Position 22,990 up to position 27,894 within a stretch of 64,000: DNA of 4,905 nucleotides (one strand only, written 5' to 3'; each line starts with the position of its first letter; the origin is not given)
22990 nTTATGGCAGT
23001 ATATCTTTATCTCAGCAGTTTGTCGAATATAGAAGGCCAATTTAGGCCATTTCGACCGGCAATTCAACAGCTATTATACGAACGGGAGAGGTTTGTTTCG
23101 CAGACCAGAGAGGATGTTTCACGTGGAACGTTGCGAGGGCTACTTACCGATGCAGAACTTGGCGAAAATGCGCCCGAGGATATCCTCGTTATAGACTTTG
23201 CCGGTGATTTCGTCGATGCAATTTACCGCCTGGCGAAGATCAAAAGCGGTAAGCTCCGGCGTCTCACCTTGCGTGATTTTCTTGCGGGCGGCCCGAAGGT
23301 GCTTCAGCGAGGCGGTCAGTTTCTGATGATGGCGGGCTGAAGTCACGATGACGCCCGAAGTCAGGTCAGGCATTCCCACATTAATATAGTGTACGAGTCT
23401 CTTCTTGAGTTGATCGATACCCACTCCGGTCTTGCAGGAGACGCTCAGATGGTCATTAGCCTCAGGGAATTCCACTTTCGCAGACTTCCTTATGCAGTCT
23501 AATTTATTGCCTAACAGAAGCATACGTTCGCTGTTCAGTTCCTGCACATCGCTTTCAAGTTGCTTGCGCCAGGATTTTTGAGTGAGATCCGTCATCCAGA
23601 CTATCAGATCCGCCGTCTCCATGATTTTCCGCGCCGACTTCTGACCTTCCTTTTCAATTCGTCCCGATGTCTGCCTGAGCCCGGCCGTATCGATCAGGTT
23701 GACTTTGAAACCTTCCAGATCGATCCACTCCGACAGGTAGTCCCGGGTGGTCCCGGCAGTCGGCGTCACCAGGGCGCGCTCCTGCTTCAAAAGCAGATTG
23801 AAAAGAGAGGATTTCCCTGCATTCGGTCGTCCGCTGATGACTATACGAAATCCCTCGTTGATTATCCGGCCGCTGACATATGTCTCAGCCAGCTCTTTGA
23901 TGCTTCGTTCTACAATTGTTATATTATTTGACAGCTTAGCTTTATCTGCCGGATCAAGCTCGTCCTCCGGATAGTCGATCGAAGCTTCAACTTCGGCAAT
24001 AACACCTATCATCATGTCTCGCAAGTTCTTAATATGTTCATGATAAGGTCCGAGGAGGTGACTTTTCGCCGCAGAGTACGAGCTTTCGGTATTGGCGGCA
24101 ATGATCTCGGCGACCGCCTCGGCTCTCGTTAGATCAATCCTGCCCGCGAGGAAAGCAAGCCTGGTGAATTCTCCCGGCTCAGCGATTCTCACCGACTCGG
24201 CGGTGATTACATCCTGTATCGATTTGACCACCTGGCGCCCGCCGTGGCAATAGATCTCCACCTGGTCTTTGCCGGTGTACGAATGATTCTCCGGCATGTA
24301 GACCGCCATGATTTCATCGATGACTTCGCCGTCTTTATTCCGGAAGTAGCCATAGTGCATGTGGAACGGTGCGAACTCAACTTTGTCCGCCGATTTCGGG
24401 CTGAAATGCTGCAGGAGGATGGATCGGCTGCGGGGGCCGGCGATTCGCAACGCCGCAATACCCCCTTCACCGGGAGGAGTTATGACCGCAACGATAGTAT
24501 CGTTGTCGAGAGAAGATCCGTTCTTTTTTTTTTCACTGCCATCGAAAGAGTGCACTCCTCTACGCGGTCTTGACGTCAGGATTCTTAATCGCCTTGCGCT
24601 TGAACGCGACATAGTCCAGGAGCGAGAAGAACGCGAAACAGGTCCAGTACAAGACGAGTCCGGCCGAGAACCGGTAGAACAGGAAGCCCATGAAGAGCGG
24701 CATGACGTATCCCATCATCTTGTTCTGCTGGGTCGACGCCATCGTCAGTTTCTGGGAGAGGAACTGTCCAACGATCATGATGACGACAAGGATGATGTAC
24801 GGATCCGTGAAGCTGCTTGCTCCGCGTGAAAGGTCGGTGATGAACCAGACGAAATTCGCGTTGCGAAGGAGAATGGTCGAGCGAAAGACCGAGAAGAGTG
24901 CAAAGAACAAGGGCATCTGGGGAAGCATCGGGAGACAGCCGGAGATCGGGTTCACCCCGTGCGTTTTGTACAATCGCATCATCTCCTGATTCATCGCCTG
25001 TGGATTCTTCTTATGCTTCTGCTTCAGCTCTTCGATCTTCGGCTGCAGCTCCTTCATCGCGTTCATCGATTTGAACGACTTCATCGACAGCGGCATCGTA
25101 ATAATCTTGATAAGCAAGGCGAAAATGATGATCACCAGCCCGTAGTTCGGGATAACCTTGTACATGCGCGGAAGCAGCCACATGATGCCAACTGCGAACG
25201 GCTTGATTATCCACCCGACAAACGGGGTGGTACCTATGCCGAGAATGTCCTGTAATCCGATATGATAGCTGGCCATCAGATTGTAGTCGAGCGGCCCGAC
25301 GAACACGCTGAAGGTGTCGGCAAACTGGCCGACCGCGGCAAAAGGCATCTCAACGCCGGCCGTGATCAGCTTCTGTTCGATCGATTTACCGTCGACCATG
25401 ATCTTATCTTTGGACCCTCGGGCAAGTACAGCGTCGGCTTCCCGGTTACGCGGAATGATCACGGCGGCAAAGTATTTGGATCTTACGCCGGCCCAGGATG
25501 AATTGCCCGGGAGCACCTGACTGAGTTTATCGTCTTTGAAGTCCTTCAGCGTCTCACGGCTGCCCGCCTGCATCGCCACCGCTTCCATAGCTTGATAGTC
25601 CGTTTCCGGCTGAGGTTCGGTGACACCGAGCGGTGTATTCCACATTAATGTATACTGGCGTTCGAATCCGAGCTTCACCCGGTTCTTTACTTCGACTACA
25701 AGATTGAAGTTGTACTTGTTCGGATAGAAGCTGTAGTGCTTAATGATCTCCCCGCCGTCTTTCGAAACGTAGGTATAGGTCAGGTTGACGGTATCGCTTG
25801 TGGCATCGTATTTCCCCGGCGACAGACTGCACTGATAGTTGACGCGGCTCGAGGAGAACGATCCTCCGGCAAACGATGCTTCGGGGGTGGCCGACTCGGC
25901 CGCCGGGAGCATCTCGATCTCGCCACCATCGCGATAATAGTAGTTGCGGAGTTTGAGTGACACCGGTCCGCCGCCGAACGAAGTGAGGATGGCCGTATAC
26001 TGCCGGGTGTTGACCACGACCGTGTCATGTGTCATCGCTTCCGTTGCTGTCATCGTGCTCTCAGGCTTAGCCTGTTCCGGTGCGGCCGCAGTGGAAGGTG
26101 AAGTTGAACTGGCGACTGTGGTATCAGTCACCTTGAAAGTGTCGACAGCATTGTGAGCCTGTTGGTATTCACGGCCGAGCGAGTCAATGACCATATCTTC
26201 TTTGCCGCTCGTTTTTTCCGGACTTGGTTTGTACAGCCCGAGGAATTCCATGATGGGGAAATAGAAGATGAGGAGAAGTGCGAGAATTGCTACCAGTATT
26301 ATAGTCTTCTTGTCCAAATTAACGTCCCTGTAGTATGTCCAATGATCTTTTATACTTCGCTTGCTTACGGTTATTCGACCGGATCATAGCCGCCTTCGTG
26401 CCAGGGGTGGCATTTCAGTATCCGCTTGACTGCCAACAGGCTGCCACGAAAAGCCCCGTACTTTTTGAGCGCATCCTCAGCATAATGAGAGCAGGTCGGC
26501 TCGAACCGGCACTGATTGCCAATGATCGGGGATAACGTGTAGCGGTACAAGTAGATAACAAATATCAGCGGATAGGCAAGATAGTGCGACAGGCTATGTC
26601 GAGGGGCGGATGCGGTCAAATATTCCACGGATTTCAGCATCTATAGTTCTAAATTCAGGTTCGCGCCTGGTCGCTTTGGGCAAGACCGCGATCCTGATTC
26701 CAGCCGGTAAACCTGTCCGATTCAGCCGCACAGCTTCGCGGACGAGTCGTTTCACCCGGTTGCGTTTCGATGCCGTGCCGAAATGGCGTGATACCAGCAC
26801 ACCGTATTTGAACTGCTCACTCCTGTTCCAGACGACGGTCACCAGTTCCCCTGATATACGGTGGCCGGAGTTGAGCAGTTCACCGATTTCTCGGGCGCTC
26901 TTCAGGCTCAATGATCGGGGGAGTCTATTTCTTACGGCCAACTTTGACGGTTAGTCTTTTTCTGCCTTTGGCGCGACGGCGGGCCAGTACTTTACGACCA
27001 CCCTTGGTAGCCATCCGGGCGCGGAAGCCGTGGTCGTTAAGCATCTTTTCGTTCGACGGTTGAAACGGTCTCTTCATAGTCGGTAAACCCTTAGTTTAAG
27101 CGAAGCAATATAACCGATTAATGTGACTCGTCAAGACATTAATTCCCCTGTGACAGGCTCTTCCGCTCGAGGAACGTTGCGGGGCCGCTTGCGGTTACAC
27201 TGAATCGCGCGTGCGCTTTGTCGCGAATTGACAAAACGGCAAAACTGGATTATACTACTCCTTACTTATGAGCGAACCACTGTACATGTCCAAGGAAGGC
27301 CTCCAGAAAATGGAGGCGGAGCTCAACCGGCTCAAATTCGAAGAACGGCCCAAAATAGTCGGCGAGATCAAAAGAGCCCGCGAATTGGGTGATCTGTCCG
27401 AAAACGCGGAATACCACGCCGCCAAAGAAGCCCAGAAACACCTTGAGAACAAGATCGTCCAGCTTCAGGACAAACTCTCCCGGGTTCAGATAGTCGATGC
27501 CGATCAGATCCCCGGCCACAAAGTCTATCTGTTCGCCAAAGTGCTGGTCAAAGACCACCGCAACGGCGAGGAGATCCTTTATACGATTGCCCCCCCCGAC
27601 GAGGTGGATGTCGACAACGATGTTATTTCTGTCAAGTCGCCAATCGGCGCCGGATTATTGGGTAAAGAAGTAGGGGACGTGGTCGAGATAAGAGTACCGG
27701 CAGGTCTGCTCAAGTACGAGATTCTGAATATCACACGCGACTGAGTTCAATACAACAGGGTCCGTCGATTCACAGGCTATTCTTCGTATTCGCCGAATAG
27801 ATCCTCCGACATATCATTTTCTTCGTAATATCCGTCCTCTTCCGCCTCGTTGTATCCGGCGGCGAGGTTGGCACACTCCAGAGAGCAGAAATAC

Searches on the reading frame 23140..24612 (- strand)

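Call 4: search_protein_families(library=pfam, proteins=[window:23140-24612:-])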
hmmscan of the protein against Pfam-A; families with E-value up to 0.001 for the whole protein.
window:23140-24612:- (490 aa): 7 families
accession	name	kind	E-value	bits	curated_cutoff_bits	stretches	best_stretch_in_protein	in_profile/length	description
PF12631.12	MnmE_helical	-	5e-53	180.8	40.1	1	161-487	1-211/211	MnmE helical domain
PF10396.14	TrmE_N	-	9.7e-34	116.5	29.8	1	39-158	1-117/117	GTP-binding protein TrmE N-terminus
PF01926.29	MMR_HSR1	-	8.2e-22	77.9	21.9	1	256-370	1-113/113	50S ribosome-binding GTPase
PF02421.24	FeoB_N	-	1.1e-07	32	27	1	256-391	2-136/156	Ferrous iron transport protein B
PF00071.28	Ras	-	8.3e-05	22.7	21.6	1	256-387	1-129/162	Ras family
PF00350.29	Dynamin_N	-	8.4e-05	23.1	27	0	257-290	1-33/168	Dynamin family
PF00025.27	Arf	-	0.00023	21.1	22.3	1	252-381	12-135/174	ADP-ribosylation factor family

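Call 5: search_protein_families(library=ncbifam, proteins=[window:23140-24612:-])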
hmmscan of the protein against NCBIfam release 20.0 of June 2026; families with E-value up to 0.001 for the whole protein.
window:23140-24612:- (490 aa): 14 families
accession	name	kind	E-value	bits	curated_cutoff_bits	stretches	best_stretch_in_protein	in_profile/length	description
NF003661.0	PRK05291.1-3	equivalog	5.1e-116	388.7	380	1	37-490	3-448/448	tRNA uridine-5-carboxymethylaminomethyl(34) synthesis GTPase MnmE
TIGR00450.1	mnmE_trmE_thdF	equivalog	1.4e-96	324.3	252.6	1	45-490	2-446/446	tRNA uridine-5-carboxymethylaminomethyl(34) synthesis GTPase MnmE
TIGR03594.1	GTPase_EngA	equivalog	2.3e-27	96.1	306.7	1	252-399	173-335/432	ribosome biogenesis GTPase Der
TIGR03918.1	GTP_HydF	equivalog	6.8e-23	81.1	325.55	1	255-411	8-168/392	[FeFe] hydrogenase H-cluster maturation GTPase HydF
TIGR00231.1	small_GTP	domain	6.5e-21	74.8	42.5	1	255-402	4-158/164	GTP-binding protein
NF000908.1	PRK00089.1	equivalog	1.1e-20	74.1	237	1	257-413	6-170/291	GTPase Era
NF002828.0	PRK03003.1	equivalog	3.3e-16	58.9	631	1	234-346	193-308/477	ribosome biogenesis GTPase Der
TIGR00436.1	era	equivalog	2.5e-15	56.6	116.25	1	256-408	2-153/270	GTPase Era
NF007071.0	PRK09518.1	equivalog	6.9e-15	54.6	953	1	238-375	428-569/706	bifunctional cytidylate kinase/GTPase Der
TIGR03596.1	GTPase_YlqF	equivalog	6.2e-11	42.2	208.2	1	226-355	90-222/276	ribosome biogenesis GTPase YlqF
TIGR03156.1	GTP_HflX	equivalog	8.2e-11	41.4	216.75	1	223-408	155-349/351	GTPase HflX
TIGR00437.1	feoB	equivalog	1.3e-08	34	315.65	1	261-433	1-179/594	ferrous iron transport protein B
TIGR03597.1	GTPase_YqeH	equivalog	1.9e-05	24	297.4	0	256-316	157-219/361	ribosome biogenesis GTPase YqeH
TIGR03598.1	GTPase_YsxC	equivalog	2.1e-05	24.3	124.45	1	252-291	16-56/186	ribosome biogenesis GTP-binding protein YihA/YsxC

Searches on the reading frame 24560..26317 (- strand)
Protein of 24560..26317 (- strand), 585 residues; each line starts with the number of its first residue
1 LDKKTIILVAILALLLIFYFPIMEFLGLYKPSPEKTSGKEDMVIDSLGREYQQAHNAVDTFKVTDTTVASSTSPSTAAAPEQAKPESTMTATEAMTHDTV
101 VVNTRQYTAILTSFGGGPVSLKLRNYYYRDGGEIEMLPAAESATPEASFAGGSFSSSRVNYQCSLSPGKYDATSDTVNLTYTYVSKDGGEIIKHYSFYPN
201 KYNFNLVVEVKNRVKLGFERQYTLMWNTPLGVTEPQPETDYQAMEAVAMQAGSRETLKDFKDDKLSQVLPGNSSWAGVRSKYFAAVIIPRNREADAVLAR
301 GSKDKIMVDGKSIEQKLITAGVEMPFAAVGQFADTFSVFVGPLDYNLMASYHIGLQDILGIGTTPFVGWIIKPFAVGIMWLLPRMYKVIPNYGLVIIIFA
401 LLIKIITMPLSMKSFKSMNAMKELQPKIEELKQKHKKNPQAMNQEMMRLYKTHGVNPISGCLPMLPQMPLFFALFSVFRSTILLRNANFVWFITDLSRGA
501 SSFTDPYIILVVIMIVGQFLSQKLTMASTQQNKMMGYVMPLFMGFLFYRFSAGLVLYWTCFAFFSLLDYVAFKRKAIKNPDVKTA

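Call 4: search_protein_families(library=pfam, proteins=[window:24560-26317:-])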
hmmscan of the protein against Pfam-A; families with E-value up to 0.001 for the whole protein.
window:24560-26317:- (585 aa): 2 families
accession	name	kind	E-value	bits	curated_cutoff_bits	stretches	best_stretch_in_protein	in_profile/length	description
PF02096.25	60KD_IMP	-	3.6e-55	186.8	35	1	392-570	1-159/163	60Kd inner membrane protein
PF14849.12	YidC_periplas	-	4e-18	66.8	24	1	100-373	2-279/283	YidC periplasmic domain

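Call 5: search_protein_families(library=ncbifam, proteins=[window:24560-26317:-])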
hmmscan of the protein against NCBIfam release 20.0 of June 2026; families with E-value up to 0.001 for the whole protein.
window:24560-26317:- (585 aa): 22 families
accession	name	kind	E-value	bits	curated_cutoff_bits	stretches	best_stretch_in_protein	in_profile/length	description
NF002355.0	PRK01318.2-2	equivalog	1.5e-75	254.9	891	1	1-579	1-600/602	membrane protein insertase YidC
NF002352.0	PRK01318.1-3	equivalog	3.5e-75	254.2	447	1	34-578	24-554/562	membrane protein insertase YidC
NF002356.0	PRK01318.2-3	equivalog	3.4e-63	214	460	1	1-574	1-573/627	membrane protein insertase YidC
NF002357.0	PRK01318.2-4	equivalog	8.5e-61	206.3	479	1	30-572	32-512/532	membrane protein insertase YidC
NF002353.0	PRK01318.1-4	equivalog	1e-57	196.1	365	1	3-582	5-582/596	membrane protein insertase YidC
TIGR03592.1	yidC_oxa1_cterm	subfamily_domain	2e-56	191.1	84.3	1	391-569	1-186/191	membrane protein insertase YidC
NF002351.0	PRK01318.1-1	equivalog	1e-54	186.2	740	1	155-566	125-524/545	membrane protein insertase YidC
NF002358.0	PRK01318.2-5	equivalog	5.1e-46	157.6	605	1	97-570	68-533/545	membrane protein insertase YidC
NF002354.0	PRK01318.2-1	equivalog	3.7e-44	151.1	1094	1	337-571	305-529/548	membrane protein insertase YidC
NF002359.0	PRK01318.2-6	equivalog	6.1e-43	147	600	1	1-559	1-564/624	membrane protein insertase YidC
NF002803.0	PRK02944.1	equivalog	3.7e-38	131.4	377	1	380-579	46-247/255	YidC family membrane integrase SpoIIIJ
NF002168.0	PRK01001.1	equivalog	1.2e-32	113.2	670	1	366-568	550-770/795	membrane protein insertase YidC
NF002350.0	PRK01315.1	equivalog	7e-30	104.3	282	1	357-483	6-133/329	membrane protein insertase YidC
TIGR03593.1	yidC_nterm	equivalog_domain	4e-27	95.7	58.25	1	4-358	3-338/363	membrane protein insertase YidC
NF002734.0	PRK02654.1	equivalog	9.1e-26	90.6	324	1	381-480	16-118/384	membrane protein insertase YidC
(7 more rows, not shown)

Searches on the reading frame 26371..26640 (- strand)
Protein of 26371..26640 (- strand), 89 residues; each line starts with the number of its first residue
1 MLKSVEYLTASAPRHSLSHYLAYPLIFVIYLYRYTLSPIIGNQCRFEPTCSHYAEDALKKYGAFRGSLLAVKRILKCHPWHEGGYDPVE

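Call 79: search_protein_families(library=pfam, max_evalue=0.001, proteins=[window:26371-26640:-])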
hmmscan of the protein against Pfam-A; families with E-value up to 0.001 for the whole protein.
window:26371-26640:- (89 aa): 1 family
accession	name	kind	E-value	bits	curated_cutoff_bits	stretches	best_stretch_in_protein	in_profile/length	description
PF01809.23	YidD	-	2.7e-30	104.4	27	1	25-88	4-67/67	Putative membrane protein insertion efficiency factor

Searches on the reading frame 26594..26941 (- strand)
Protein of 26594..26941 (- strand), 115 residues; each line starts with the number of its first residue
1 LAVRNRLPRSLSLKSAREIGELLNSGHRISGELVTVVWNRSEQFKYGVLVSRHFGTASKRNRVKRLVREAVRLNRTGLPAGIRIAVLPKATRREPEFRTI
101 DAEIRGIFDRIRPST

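Call 4: search_protein_families(library=pfam, proteins=[window:26594-26941:-])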
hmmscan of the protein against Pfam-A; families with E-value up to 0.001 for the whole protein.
window:26594-26941:- (115 aa): 1 family
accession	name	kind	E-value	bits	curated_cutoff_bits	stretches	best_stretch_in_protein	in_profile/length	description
PF00825.24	Ribonuclease_P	-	5.3e-20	71.9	22.3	1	7-111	1-108/109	Ribonuclease P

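Call 5: search_protein_families(library=ncbifam, proteins=[window:26594-26941:-])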
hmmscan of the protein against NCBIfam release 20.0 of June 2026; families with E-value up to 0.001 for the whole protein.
window:26594-26941:- (115 aa): 7 families
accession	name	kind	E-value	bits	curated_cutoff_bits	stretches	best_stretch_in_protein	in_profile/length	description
TIGR00188.1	rnpA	equivalog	2.7e-12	46.9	38.35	1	8-111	4-107/111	ribonuclease P protein component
NF002507.0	PRK01903.1-1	equivalog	4.7e-07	30.1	225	1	5-78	12-94/150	ribonuclease P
NF000707.0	PRK00038.1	equivalog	0.00012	22.4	186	1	43-81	49-88/123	ribonuclease P protein component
NF002511.0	PRK01903.2-2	equivalog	0.00016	21.5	227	0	2-76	4-88/140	ribonuclease P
NF002515.0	PRK01903.3-2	subfamily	0.00046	20.6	175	1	54-78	9-33/85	ribonuclease P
NF002509.0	PRK01903.1-4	equivalog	0.00074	20.3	175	1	51-78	36-63/107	ribonuclease P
NF002512.0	PRK01903.2-3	equivalog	0.00094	19.1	231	0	53-78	69-94/146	ribonuclease P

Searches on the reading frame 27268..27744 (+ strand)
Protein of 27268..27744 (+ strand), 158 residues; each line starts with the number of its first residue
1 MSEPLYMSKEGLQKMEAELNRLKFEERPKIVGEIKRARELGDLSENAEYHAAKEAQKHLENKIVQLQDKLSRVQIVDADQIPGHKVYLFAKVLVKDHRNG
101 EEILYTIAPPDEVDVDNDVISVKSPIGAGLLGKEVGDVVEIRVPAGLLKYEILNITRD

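Call 4: search_protein_families(library=pfam, proteins=[window:27268-27744:+])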
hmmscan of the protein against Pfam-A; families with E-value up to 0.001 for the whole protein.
window:27268-27744:+ (158 aa): 2 families
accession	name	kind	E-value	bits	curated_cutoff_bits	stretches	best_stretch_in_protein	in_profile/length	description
PF03449.20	GreA_GreB_N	-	3.8e-27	94.7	24.5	1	6-75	2-71/71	Transcription elongation factor, N-terminal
PF01272.25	GreA_GreB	-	1.2e-22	80.1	26.9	1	84-156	4-76/77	Transcription elongation factor, GreA/GreB, C-term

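Call 5: search_protein_families(library=ncbifam, proteins=[window:27268-27744:+])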
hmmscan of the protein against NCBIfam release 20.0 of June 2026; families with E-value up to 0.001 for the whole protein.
window:27268-27744:+ (158 aa): 13 families
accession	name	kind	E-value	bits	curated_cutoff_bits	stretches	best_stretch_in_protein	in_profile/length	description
NF001261.0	PRK00226.1-2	equivalog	4.7e-51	172.8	167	1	5-156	4-155/157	transcription elongation factor GreA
TIGR01462.1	greA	subfamily_domain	4.1e-50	169.8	139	1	6-155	1-150/151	transcription elongation factor GreA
NF001263.0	PRK00226.1-4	equivalog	8.7e-49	165.5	145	1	2-157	4-159/160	transcription elongation factor GreA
NF001264.0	PRK00226.1-5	equivalog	3.1e-43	147.3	180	1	7-155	6-155/158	transcription elongation factor GreA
NF002506.1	PRK01885.1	equivalog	5.2e-32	110.7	188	1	6-156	4-153/156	transcription elongation factor GreB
NF001260.0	PRK00226.1-1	equivalog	5.8e-32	110.6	234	1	6-156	7-157/160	transcription elongation factor GreA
NF011309.0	PRK14720.1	equivalog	7e-32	110.5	714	1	9-157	754-902/906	transcription elongation factor GreA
TIGR01461.1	greB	equivalog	3.6e-29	101.5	171.05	1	6-155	4-152/156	transcription elongation factor GreB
NF001262.0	PRK00226.1-3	equivalog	2.7e-24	85.8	161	1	6-147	8-150/165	transcription elongation factor GreA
NF004969.0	PRK06330.1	equivalog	2e-22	79.6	697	1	5-142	567-703/718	transcript cleavage factor/unknown domain fusion protein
NF004396.0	PRK05753.1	equivalog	3.2e-15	56.1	109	1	52-155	21-125/137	nucleoside diphosphate kinase regulator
NF004548.0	PRK05892.1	equivalog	4.2e-11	43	126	1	8-156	9-155/158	nucleoside diphosphate kinase regulator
NF004973.0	PRK06342.1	equivalog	1.3e-05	25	159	1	62-141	72-149/160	transcription elongation factor GreA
